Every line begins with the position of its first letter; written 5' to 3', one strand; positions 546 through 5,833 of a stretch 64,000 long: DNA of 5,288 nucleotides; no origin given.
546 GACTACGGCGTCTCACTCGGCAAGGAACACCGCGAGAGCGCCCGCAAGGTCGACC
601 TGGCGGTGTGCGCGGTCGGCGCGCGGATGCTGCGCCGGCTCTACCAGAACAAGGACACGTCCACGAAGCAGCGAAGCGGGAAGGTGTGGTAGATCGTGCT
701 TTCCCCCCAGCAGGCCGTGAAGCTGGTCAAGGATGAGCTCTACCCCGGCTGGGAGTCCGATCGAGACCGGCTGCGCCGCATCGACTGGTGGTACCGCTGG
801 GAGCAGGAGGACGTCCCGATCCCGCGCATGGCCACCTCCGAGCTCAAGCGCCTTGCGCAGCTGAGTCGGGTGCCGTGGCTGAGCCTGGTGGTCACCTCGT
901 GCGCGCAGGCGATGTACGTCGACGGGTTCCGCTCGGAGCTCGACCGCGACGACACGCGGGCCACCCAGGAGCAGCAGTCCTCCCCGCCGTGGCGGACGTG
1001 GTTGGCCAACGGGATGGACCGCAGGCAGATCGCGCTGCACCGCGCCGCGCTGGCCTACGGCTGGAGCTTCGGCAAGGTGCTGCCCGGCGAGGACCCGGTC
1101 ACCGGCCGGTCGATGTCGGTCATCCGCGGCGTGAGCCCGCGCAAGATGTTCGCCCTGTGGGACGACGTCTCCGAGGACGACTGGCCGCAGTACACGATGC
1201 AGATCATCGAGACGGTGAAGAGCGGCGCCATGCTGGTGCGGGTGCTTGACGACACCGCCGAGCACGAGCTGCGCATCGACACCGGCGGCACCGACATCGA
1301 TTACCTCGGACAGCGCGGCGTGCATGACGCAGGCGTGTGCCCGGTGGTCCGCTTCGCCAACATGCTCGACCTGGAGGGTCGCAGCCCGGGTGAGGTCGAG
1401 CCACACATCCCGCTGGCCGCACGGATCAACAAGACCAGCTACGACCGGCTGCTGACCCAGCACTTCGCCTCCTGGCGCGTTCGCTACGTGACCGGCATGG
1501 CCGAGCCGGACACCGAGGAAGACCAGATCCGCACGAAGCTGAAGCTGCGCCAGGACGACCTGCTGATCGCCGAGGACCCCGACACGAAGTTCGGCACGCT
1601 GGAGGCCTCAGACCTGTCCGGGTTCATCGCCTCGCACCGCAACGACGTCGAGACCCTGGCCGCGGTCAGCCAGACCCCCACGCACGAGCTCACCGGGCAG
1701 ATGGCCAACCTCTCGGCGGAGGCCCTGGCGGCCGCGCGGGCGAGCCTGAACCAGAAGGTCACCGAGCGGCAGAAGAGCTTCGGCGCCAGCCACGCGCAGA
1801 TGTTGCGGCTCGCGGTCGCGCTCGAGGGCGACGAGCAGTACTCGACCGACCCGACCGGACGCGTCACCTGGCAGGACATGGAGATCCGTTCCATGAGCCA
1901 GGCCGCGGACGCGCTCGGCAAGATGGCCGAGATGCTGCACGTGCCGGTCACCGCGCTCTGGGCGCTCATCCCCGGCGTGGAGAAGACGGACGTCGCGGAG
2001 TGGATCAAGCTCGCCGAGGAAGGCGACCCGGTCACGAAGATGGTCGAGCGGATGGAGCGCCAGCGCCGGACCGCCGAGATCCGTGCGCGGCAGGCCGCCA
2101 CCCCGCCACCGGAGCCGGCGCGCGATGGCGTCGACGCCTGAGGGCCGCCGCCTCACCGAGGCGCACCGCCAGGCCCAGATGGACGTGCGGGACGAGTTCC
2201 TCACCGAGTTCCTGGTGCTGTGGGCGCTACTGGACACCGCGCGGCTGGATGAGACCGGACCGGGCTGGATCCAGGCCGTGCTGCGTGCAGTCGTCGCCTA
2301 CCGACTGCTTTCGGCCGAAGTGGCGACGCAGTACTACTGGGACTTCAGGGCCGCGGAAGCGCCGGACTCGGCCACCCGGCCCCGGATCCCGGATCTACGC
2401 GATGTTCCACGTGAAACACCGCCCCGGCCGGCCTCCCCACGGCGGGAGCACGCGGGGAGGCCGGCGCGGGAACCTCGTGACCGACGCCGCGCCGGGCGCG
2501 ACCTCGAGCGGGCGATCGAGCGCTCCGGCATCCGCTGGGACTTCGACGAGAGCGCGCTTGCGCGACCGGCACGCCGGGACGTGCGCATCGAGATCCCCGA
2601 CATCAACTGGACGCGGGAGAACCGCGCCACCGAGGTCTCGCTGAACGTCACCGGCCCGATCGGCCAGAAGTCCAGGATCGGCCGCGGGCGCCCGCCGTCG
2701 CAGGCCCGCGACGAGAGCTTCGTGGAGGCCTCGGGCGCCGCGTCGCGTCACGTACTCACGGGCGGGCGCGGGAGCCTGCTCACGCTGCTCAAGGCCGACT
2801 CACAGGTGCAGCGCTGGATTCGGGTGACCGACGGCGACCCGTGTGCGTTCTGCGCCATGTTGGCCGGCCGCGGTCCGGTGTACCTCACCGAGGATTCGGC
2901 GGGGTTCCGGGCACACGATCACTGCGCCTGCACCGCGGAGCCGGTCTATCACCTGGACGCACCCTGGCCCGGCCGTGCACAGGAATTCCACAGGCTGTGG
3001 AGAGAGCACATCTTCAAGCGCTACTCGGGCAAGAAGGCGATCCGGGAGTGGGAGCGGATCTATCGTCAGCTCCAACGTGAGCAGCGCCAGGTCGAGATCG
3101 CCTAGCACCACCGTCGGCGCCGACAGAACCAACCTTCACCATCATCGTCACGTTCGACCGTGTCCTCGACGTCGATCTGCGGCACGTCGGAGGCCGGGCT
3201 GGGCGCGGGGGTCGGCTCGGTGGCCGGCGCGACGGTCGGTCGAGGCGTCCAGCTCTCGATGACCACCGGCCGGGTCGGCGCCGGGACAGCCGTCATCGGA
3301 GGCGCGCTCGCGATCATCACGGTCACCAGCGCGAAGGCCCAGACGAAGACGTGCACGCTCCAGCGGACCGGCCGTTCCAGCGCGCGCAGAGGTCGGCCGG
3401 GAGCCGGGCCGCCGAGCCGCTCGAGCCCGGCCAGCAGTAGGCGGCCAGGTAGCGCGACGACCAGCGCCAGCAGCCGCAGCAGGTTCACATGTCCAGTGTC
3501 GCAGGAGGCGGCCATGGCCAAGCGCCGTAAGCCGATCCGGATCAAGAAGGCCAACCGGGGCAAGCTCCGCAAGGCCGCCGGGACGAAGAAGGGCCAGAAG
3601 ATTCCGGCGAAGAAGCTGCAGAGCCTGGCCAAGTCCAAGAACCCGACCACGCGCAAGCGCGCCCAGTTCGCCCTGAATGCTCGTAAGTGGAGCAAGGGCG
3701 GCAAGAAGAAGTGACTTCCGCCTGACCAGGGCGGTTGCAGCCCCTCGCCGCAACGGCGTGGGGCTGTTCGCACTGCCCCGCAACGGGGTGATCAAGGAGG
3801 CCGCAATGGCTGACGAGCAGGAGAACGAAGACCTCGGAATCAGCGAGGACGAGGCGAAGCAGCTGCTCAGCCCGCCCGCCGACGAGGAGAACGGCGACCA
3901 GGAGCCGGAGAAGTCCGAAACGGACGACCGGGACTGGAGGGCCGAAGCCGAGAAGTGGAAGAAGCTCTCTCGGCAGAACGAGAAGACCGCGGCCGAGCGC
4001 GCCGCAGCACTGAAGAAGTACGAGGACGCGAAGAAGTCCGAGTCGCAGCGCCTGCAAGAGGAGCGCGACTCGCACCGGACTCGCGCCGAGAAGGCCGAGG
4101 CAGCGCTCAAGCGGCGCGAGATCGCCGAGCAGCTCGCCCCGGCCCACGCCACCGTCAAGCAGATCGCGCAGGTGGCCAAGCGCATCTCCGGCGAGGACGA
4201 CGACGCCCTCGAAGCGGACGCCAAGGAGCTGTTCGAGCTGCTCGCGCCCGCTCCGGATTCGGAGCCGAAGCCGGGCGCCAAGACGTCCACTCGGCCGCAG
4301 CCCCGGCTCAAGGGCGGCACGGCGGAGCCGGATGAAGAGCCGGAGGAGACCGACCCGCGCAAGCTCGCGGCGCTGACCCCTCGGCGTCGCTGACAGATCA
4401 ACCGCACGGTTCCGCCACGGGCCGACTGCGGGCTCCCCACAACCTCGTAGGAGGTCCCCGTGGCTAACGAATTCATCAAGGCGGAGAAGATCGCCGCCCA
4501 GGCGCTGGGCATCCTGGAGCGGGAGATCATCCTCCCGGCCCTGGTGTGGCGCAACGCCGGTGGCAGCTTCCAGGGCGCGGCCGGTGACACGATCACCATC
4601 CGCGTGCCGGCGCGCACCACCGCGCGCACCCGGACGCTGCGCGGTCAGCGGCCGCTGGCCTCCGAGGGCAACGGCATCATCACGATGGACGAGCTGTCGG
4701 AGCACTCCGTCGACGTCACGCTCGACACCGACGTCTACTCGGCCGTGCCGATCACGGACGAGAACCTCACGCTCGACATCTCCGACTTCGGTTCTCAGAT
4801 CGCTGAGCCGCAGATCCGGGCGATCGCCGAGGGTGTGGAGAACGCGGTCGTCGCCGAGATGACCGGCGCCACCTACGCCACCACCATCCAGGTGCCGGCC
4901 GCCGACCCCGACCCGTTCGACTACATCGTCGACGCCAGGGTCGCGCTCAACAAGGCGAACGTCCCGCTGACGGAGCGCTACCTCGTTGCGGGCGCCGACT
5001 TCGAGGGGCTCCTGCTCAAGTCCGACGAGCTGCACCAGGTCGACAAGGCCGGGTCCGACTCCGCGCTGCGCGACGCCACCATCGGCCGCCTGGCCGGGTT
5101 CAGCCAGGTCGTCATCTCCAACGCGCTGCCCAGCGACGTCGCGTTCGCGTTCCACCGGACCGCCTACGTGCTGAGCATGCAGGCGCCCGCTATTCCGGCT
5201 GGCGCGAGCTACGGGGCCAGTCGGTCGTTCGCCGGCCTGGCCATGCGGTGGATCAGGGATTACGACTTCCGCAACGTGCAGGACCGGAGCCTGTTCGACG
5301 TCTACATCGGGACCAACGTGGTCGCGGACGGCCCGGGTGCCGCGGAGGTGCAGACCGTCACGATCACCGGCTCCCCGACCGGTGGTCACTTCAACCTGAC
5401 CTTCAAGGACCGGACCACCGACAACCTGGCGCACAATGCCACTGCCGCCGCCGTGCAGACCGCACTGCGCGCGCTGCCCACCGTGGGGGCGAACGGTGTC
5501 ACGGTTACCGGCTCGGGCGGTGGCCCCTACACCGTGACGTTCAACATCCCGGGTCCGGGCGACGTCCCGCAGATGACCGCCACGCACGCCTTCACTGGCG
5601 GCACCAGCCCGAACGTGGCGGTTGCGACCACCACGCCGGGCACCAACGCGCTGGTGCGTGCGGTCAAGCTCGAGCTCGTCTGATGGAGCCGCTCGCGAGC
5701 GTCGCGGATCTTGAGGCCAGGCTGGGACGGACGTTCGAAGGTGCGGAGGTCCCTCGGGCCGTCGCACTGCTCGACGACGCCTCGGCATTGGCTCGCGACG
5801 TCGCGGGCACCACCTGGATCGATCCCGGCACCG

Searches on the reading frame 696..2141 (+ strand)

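Call 31: search_protein_families(library=phrogs, proteins=[window:696-2141:+], max_evalue=0.001)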
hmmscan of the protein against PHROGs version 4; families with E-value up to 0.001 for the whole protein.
window:696-2141:+ (481 aa): 2 families
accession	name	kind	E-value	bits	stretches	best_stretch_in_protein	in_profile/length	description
phrog_104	-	head and packaging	3.9e-105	353.6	1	13-474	45-500/550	portal protein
phrog_64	-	head and packaging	1.2e-06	28.3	1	105-442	165-494/547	portal protein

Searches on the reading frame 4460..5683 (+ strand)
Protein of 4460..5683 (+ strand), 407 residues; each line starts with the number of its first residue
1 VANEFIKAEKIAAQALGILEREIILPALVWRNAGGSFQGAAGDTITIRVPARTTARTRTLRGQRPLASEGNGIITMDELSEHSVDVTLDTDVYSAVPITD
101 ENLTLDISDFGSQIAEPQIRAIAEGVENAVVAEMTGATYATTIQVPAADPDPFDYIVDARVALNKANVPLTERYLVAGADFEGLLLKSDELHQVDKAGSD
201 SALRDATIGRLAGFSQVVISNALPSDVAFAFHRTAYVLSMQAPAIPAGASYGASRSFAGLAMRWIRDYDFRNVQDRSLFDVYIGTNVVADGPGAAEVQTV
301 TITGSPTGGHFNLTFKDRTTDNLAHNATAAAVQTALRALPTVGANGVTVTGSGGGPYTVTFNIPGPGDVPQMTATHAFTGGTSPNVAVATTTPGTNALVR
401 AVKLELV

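Call 31: search_protein_families(library=phrogs, proteins=[window:4460-5683:+], max_evalue=0.001)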
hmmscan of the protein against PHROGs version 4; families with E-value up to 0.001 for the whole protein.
window:4460-5683:+ (407 aa): 8 families
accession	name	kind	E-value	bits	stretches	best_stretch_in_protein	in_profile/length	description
phrog_283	-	head and packaging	6.3e-57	194.6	2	1-225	1-219/385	major head protein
phrog_267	-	head and packaging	1.2e-23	84.9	1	38-236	68-281/410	major head protein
phrog_10909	-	tail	7.7e-20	72.5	1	279-388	186-289/290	major tail protein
phrog_2839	-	tail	1.2e-15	58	1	296-402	60-163/581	tail sheath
phrog_544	-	head and packaging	8.4e-08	33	1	74-240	69-233/282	major head protein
phrog_5042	-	unknown function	6e-07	30.3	1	294-386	111-204/227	-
phrog_792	-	tail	3.3e-05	24.3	1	287-385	251-347/350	major tail protein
phrog_117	-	tail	0.00023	21.7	1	289-390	214-317/319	major tail protein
